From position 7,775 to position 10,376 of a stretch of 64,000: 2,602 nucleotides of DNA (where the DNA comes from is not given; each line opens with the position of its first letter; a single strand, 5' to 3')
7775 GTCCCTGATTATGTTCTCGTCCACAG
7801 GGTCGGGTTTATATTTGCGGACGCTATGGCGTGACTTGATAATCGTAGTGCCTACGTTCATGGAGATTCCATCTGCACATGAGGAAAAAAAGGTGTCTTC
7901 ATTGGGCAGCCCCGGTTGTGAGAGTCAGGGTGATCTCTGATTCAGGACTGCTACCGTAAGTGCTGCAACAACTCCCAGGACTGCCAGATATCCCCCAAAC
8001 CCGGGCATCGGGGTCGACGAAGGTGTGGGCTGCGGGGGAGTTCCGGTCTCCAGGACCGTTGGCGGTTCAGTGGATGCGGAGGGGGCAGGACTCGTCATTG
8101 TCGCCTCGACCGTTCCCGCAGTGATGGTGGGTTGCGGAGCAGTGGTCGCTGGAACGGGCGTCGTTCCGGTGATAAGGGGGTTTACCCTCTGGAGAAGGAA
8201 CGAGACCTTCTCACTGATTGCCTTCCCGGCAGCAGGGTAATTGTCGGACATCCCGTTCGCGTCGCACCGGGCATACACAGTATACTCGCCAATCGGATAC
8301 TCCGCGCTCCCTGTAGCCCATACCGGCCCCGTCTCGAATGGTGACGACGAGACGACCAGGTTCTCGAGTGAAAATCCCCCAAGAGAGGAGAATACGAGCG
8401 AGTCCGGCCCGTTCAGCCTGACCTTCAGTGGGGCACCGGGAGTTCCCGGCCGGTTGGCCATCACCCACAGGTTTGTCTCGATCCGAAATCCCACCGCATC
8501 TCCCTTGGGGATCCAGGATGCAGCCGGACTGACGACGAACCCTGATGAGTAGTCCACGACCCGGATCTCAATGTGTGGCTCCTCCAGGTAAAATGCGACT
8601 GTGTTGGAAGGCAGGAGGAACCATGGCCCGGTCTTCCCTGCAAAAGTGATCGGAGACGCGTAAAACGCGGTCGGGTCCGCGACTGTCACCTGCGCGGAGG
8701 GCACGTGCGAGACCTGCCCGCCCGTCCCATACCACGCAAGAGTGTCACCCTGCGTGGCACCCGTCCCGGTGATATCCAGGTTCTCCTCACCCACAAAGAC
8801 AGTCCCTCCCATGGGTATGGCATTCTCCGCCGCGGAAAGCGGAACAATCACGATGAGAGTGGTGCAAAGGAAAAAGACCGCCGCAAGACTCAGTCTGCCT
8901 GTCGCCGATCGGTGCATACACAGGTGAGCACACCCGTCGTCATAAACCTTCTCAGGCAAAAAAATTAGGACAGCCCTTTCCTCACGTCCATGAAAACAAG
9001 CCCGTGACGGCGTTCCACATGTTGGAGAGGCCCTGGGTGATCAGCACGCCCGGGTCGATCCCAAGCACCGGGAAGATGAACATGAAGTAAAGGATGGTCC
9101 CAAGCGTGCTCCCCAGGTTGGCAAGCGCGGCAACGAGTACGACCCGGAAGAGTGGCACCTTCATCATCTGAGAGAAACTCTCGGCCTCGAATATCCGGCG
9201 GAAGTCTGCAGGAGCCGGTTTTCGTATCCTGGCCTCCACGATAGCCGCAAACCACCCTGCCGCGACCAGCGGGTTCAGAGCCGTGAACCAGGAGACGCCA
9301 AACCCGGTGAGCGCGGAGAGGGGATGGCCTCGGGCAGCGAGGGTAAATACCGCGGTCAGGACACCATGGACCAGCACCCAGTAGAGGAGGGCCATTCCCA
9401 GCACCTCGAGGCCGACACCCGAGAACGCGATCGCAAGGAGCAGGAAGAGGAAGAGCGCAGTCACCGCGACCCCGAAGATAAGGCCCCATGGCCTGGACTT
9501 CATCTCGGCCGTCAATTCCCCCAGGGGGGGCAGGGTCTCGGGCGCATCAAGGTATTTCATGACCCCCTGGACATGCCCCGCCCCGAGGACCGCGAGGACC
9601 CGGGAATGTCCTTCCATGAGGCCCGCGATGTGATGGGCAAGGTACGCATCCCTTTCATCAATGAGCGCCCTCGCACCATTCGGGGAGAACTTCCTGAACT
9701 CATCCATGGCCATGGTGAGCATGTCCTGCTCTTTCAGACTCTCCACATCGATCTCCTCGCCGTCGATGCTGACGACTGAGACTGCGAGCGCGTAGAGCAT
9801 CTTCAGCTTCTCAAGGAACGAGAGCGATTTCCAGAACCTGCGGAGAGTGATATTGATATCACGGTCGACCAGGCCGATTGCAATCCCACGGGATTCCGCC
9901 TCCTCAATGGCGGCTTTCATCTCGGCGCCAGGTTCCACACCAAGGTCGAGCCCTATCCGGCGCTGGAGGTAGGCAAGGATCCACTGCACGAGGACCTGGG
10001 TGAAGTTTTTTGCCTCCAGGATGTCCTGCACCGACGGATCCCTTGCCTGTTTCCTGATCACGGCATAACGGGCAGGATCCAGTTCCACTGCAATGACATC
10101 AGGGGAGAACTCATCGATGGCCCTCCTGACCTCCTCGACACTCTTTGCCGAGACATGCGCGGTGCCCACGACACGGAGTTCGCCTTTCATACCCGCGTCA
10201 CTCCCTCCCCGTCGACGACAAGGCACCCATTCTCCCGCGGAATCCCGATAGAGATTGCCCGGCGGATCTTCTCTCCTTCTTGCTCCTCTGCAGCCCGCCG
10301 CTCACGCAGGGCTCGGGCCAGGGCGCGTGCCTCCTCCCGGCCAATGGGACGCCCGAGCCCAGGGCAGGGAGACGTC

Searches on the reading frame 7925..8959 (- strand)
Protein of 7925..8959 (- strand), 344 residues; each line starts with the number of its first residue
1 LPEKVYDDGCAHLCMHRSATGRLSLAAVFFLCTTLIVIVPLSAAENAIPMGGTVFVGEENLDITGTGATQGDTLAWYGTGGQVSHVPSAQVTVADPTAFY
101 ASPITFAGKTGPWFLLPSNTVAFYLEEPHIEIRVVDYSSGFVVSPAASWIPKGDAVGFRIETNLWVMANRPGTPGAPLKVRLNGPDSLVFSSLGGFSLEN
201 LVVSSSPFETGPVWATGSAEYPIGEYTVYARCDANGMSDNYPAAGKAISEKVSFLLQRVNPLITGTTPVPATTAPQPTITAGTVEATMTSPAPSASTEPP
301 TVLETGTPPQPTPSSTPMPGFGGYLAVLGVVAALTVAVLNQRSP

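Call 66: search_protein_families(library=pfam, proteins=[window:7925-8959:-], max_evalue=0.001)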
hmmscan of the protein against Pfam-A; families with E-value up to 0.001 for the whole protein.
window:7925-8959:- (344 aa): 1 family
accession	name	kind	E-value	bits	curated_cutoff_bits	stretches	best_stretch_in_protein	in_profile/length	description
PF12863.12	DUF3821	-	2.1e-43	149.1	23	1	51-239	2-204/204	Domain of unknown function (DUF3821)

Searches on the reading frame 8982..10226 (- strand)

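Call 66: search_protein_families(library=pfam, proteins=[window:8982-10226:-], max_evalue=0.001)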
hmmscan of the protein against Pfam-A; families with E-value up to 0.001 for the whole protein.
window:8982-10226:- (414 aa): 1 family
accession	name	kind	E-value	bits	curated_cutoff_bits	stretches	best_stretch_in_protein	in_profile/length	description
PF01963.22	TraB_PrgY_gumN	-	3e-31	109.7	26.8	1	18-227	13-252/263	TraB/PrgY/gumN family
